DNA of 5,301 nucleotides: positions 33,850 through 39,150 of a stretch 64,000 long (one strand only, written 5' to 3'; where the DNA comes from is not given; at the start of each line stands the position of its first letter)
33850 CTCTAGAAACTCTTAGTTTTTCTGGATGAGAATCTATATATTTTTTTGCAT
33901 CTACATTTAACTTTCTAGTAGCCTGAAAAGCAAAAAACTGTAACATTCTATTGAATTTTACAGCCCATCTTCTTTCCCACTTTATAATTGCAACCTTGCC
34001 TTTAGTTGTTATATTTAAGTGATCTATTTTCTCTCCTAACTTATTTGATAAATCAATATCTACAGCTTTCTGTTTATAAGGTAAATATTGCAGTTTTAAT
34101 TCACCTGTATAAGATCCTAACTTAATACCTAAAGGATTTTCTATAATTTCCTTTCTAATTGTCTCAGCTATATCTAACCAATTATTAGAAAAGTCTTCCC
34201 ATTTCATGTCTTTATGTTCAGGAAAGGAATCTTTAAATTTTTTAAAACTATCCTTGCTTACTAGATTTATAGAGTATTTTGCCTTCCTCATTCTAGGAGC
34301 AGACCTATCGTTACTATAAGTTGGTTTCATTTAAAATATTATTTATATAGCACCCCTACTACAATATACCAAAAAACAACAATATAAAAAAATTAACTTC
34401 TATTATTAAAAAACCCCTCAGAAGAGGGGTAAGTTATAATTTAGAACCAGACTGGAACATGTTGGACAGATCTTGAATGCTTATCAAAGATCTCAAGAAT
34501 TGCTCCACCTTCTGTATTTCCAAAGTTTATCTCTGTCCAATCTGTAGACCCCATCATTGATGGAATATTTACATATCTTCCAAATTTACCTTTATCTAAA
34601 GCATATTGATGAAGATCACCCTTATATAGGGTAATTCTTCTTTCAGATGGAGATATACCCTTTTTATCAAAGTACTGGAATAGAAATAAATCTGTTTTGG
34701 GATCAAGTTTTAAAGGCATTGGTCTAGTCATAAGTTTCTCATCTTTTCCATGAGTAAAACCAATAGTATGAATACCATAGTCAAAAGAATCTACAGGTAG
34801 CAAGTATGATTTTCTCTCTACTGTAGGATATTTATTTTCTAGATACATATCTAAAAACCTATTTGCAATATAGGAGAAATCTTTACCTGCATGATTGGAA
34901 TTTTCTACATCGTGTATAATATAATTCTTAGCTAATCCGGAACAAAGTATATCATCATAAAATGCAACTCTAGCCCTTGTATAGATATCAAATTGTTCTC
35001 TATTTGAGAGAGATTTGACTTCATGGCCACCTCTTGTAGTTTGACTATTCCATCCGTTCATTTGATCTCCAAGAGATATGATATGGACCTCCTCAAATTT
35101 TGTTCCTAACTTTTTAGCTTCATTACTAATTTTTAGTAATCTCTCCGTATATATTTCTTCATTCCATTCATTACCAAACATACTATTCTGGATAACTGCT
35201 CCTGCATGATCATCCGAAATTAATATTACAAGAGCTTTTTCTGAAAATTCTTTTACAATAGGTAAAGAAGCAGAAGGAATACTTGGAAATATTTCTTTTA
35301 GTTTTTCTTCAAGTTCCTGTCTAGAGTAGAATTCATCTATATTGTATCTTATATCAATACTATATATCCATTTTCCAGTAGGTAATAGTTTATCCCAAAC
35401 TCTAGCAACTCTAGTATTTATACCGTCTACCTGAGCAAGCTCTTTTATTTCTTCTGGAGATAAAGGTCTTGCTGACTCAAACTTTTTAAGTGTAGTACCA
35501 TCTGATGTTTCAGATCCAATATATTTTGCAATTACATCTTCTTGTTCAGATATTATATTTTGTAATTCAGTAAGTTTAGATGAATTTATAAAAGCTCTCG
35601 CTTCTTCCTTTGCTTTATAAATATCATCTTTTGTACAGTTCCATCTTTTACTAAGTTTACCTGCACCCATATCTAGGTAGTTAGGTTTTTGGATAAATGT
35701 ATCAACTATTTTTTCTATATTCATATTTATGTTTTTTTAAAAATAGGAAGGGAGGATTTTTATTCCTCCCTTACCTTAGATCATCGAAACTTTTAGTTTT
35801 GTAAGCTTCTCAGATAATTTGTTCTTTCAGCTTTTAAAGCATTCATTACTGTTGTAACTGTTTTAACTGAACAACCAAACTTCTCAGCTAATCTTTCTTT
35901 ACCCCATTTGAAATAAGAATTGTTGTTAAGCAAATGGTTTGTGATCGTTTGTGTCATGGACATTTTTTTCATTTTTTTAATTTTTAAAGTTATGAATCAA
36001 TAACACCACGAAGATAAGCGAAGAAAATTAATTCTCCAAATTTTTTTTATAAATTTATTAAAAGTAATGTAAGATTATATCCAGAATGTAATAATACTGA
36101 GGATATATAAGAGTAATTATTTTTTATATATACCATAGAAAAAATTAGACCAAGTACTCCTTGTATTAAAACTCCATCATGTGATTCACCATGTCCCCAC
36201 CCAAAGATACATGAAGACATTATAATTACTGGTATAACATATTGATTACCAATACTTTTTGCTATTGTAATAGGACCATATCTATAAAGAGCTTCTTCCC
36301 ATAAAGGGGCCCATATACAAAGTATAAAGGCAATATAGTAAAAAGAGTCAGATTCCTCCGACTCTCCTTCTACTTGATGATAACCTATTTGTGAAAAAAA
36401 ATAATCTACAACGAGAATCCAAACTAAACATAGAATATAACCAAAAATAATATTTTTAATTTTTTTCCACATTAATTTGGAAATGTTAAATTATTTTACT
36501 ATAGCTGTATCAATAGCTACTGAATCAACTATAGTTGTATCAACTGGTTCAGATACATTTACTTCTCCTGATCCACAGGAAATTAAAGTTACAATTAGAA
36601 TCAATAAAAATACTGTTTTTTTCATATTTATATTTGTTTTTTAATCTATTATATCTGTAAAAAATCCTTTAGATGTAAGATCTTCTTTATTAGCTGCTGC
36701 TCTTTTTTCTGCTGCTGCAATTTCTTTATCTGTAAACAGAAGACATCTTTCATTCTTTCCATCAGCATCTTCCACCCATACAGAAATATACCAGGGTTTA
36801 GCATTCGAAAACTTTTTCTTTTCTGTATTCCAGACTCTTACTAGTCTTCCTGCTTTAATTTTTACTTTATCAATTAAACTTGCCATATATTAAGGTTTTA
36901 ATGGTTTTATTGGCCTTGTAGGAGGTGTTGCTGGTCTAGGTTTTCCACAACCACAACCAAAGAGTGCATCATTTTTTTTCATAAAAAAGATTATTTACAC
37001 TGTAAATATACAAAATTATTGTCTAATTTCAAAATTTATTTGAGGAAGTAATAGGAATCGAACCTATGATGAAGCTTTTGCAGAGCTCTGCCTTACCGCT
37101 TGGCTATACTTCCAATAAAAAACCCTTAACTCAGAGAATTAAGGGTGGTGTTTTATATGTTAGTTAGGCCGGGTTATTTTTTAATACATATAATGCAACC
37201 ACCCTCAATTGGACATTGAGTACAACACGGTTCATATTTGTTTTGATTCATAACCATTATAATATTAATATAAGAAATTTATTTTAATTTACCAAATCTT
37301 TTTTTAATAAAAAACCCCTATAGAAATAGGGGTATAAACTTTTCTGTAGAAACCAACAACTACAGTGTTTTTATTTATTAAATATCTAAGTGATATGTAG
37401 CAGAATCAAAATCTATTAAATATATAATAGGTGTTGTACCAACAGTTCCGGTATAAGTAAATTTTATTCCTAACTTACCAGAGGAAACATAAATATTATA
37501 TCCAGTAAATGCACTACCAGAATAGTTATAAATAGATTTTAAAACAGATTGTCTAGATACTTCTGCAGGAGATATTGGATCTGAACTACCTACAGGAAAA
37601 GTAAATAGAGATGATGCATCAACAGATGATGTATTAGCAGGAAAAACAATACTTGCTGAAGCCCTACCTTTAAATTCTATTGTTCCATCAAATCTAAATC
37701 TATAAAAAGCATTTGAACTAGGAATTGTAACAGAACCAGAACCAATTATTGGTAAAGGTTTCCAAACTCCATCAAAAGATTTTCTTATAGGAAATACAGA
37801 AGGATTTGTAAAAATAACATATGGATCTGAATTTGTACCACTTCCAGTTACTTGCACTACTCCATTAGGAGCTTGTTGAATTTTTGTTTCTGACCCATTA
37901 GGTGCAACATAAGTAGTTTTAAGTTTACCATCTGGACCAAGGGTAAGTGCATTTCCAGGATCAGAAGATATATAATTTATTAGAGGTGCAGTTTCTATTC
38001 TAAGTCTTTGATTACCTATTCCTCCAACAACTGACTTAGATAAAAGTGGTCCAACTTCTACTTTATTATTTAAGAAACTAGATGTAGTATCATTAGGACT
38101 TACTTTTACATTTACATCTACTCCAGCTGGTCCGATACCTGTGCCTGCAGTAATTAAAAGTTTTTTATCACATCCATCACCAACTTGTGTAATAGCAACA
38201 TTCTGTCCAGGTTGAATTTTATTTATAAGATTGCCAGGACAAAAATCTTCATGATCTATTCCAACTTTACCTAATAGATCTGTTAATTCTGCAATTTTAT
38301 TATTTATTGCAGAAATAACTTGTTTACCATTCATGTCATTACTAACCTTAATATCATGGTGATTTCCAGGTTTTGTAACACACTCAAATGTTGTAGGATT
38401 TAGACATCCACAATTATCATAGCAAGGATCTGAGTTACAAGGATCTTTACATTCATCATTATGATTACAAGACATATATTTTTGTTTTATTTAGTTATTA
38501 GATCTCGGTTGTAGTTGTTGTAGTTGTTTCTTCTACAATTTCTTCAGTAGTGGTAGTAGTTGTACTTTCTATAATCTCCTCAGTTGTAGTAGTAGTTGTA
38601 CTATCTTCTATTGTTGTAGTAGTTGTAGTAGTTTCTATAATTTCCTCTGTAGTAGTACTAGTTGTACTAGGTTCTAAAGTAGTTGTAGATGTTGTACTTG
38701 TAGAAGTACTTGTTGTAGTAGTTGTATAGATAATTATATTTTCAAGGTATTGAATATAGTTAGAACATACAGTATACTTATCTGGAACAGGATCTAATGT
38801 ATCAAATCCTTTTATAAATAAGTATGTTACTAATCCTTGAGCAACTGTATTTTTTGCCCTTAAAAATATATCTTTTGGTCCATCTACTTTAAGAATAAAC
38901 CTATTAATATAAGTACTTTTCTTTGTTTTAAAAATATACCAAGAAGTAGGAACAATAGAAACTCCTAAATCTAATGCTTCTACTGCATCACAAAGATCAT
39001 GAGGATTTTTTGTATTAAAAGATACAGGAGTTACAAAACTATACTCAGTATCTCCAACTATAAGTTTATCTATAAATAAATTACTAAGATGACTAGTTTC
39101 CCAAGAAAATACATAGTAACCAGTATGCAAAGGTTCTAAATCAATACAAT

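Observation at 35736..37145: Self-contained accessory cassette between tail genes and the phosphoesterase gene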

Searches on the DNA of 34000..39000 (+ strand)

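Call 5: search_dna_similar(query=window:34000-39000:+, collection=phages, mode=distant)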
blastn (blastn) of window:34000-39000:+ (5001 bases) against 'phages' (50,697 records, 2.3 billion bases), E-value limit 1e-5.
Records with a match: 3; places in all: 3; records where one place covers at least 80% of the query: 0.
Best place of each record, by identity: 80-90% 3.
By first word of the organism name: Staphylococcus 1; Enterococcus 1; Prochlorococcus 1.
By host as written in the record: Staphylococcus aureus 1; Enterococcus faecalis 1; Prochlorococcus marinus str. NATL2A 1.
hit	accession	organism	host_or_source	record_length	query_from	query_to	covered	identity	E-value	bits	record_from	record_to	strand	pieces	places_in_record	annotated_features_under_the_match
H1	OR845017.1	Staphylococcus phage SA 1306 Kay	Staphylococcus aureus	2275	3055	3119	1%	83.1%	4e-8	69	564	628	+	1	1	record has no annotation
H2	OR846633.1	Enterococcus phage Efs 1-1-1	Enterococcus faecalis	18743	3049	3110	1%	85.5%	3e-9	73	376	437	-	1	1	record has no annotation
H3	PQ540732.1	Prochlorococcus phage P-SCSP-R27W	Prochlorococcus marinus str. NATL2A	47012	4514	4561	1%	87.5%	6e-6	61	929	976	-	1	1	record has no annotation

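Call 73: search_rna_families(source=window, start=35400, end=37500, threshold=evalue, max_evalue=1)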
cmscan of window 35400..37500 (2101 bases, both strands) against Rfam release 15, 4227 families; matches with E-value up to 1: 2.
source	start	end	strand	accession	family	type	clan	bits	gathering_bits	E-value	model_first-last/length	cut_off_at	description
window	37043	37113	-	RF00005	tRNA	Gene; tRNA;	CL00001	66.4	29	1e-13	1-71/71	no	tRNA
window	37042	37113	+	RF04354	Plastid-ycf2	Cis-reg;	-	21.2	65.7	0.3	1-75/75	no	Plastid-ycf2 5UTR RNA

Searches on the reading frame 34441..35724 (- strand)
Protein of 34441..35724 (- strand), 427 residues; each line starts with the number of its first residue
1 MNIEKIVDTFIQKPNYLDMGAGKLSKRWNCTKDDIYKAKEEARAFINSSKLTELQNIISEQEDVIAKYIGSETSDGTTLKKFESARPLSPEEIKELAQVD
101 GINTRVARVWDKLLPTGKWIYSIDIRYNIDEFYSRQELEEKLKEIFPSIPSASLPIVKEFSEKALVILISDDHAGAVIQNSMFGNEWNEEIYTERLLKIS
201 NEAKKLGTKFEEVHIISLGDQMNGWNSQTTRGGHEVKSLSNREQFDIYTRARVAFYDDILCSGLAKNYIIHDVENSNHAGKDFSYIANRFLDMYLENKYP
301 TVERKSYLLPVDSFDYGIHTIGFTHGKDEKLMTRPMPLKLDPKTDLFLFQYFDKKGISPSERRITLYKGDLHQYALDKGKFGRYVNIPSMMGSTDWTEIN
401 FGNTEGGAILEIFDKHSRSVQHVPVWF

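Call 7: search_protein_families(library=pfam, max_evalue=1, proteins=[window:34441-35724:-])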
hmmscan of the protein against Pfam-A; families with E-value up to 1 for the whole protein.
window:34441-35724:- (427 aa): 1 family
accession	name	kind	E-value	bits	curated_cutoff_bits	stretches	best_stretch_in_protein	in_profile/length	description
PF00046.35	Homeodomain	-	0.098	12.9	22.9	0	80-110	17-47/57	Homeodomain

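Call 8: search_protein_families(library=phrogs, max_evalue=0.1, proteins=[window:34441-35724:-])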
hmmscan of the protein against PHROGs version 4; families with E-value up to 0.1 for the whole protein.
window:34441-35724:- (427 aa): 3 families
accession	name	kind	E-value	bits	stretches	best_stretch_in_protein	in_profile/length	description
phrog_22398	-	unknown function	1.8e-22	80.7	1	48-426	47-429/433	-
phrog_284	-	DNA, RNA and nucleotide metabolism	7.5e-20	72.2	1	136-426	100-393/398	exonuclease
phrog_704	-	DNA, RNA and nucleotide metabolism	4.5e-09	36.9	1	121-336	90-307/390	DNA repair exonuclease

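Call 9: find_related_loci(query=window:34441-35724:-, collection=viral_contigs, flank=8000)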
Query window:34441-35724:- (427 aa) in viral_contigs; peptide patterns used: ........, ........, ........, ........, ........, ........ (x = any residue, [..] = any of these).
13 stretches matched a pattern; 2 encode a relative of the query (tblastn E <= 1e-3); 2 distinct loci.
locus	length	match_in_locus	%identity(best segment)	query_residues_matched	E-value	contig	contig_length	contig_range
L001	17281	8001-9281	85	1-427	0e+0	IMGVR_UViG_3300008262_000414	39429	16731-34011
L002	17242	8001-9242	40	1-413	2e-95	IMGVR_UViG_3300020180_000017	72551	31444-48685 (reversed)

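Call 10: search_dna_similar(query=window:34441-35724:-, collection=phages, mode=protein)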
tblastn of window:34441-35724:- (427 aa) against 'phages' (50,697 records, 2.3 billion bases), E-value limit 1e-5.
Records with a match: 10; places in all: 10; records where one place covers at least 80% of the query: 4.
Best place of each record, by identity: <60% 10.
By first word of the organism name: Cellulophaga 9; Bacteriophage 1.
By host as written in the record: Cellulophaga sp. HaHa_2_1 3; Cellulophaga baltica #19 2; Cellulophaga baltica #10 2; Cellulophaga baltica NN016046 2; - 1.
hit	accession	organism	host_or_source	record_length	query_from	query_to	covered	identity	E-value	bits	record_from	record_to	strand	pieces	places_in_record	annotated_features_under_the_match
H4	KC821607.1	Cellulophaga phage phi19:1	Cellulophaga baltica #19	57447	12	427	97%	25.6%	2e-17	91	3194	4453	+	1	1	hypothetical protein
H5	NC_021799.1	Cellulophaga phage phi19:1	Cellulophaga baltica #19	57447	12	427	97%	25.6%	2e-17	91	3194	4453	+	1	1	hypothetical protein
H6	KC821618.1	Cellulophaga phage phi10:1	Cellulophaga baltica #10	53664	12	427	97%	25.3%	9e-17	89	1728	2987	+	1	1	hypothetical protein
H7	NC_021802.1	Cellulophaga phage phi10:1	Cellulophaga baltica #10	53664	12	427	97%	25.3%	9e-17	89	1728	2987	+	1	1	hypothetical protein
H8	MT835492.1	Bacteriophage sp.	human fecal samples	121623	158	405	58%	34.6%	4e-31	132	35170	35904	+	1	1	record has no annotation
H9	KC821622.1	Cellulophaga phage phi46:3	Cellulophaga baltica NN016046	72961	167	427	61%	30.0%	4e-14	81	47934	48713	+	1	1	hypothetical protein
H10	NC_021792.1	Cellulophaga phage phi46:3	Cellulophaga baltica NN016046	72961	167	427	61%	30.0%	4e-14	81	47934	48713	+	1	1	hypothetical protein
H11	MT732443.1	Cellulophaga phage Nekkels_1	Cellulophaga sp. HaHa_2_1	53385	167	427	61%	27.0%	4e-15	84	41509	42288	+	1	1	calcineurin-like phosphoesterase superfamily domain protein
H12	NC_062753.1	Cellulophaga phage Nekkels_1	Cellulophaga sp. HaHa_2_1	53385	167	427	61%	27.0%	4e-15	84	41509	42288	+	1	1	calcineurin-like phosphoesterase superfamily domain protein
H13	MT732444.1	Cellulophaga phage Nekkels_2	Cellulophaga sp. HaHa_2_1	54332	167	427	61%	27.0%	4e-15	84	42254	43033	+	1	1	calcineurin-like phosphoesterase superfamily domain protein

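Call 26: find_related_loci(query=A2, collection=metagenome_contigs, flank=5000)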
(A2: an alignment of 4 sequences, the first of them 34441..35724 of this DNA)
Query A2 (427 aa) in metagenome_contigs; peptide patterns used: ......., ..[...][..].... (x = any residue, [..] = any of these).
600 stretches matched a pattern, but none encodes a relative of the query by tblastn (E <= 1e-3).

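Call 27: find_related_loci(query=A2, collection=viral_contigs, flank=5000)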
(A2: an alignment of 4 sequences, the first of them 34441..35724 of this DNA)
Query A2 (427 aa) in viral_contigs; peptide patterns used: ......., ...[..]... (x = any residue, [..] = any of these).
54 stretches matched a pattern; 6 encode a relative of the query (tblastn E <= 1e-3); 6 distinct loci.
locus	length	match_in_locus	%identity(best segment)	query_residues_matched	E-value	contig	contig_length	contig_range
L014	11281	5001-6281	85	1-427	0e+0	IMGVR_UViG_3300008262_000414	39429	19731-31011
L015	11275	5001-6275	59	1-427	6e-177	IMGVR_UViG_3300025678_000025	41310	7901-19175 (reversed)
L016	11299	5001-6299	52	1-427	2e-145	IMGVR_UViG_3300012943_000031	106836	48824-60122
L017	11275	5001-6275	56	1-427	9e-166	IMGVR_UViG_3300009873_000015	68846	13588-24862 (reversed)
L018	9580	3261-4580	40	1-418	8e-91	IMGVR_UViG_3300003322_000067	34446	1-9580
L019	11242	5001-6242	40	1-413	3e-95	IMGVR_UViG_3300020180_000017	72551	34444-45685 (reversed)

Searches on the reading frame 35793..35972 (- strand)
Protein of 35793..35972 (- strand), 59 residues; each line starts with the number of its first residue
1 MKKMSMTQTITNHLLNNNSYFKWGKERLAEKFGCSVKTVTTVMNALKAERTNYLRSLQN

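Call 7: search_protein_families(library=pfam, max_evalue=1, proteins=[window:35793-35972:-])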
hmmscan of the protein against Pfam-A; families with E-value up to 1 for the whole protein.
window:35793-35972:- (59 aa): 10 families
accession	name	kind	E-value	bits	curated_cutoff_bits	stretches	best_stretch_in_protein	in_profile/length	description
PF12824.13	MRP-L20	-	0.00083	20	30.4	1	21-53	103-135/164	Mitochondrial ribosomal protein subunit L20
PF08279.18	HTH_11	-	0.0022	18.3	25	1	15-49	9-42/55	HTH domain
PF21235.4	UBA_ARI1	-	0.0036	17.5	26.9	1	8-32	18-39/41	E3 ubiquitin-protein ligase ARIH1, UBA-like domain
PF13730.12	HTH_36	-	0.0056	16.9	25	1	24-47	27-50/55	Helix-turn-helix domain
PF05732.17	RepL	-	0.0061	16.5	20.3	1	2-48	56-101/164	Firmicute plasmid replication protein (RepL)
PF00392.27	GntR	-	0.041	14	27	1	26-50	28-52/64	Bacterial regulatory proteins, gntR family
PF13545.12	HTH_Crp_2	-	0.069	13.6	27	1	25-49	25-49/70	Crp-like helix-turn-helix domain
PF11962.13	Peptidase_G2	-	0.072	12.9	25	1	11-54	92-135/228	Peptidase_G2, IMC autoproteolytic cleavage domain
PF06970.17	RepA_N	-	0.091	13.1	30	1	16-46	46-76/76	Replication initiator protein A (RepA) N-terminus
PF12964.13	DUF3853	-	0.11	13.1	22.1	1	15-42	39-66/97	Protein of unknown function (DUF3853)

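Call 8: search_protein_families(library=phrogs, max_evalue=0.1, proteins=[window:35793-35972:-])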
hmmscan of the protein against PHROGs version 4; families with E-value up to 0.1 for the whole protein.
window:35793-35972:- (59 aa): 4 families
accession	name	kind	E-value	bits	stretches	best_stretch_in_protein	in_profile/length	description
phrog_186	-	DNA, RNA and nucleotide metabolism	0.0025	18.5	1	16-48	56-88/308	DnaD-like helicase loader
phrog_1835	-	DNA, RNA and nucleotide metabolism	0.0089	16.4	1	20-47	65-92/301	HTH DNA binding protein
phrog_1098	-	DNA, RNA and nucleotide metabolism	0.025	14.3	1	17-50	34-67/546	HTH DNA binding protein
phrog_270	-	DNA, RNA and nucleotide metabolism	0.1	13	0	18-48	61-93/383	replication initiation protein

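Call 65: search_protein_families(library=padloc, max_evalue=1, proteins=[window:35793-35972:-])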
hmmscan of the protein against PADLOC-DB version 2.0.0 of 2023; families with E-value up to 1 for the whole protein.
window:35793-35972:- (59 aa): 1 family
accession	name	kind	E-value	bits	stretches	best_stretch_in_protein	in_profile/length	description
PDLC04133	mad1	-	0.053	11.8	1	26-45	9-28/60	mads_1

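Call 66: search_protein_families(library=ncbifam, max_evalue=1, proteins=[window:35793-35972:-])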
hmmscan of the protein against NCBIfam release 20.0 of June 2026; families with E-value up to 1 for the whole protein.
window:35793-35972:- (59 aa): 0 families
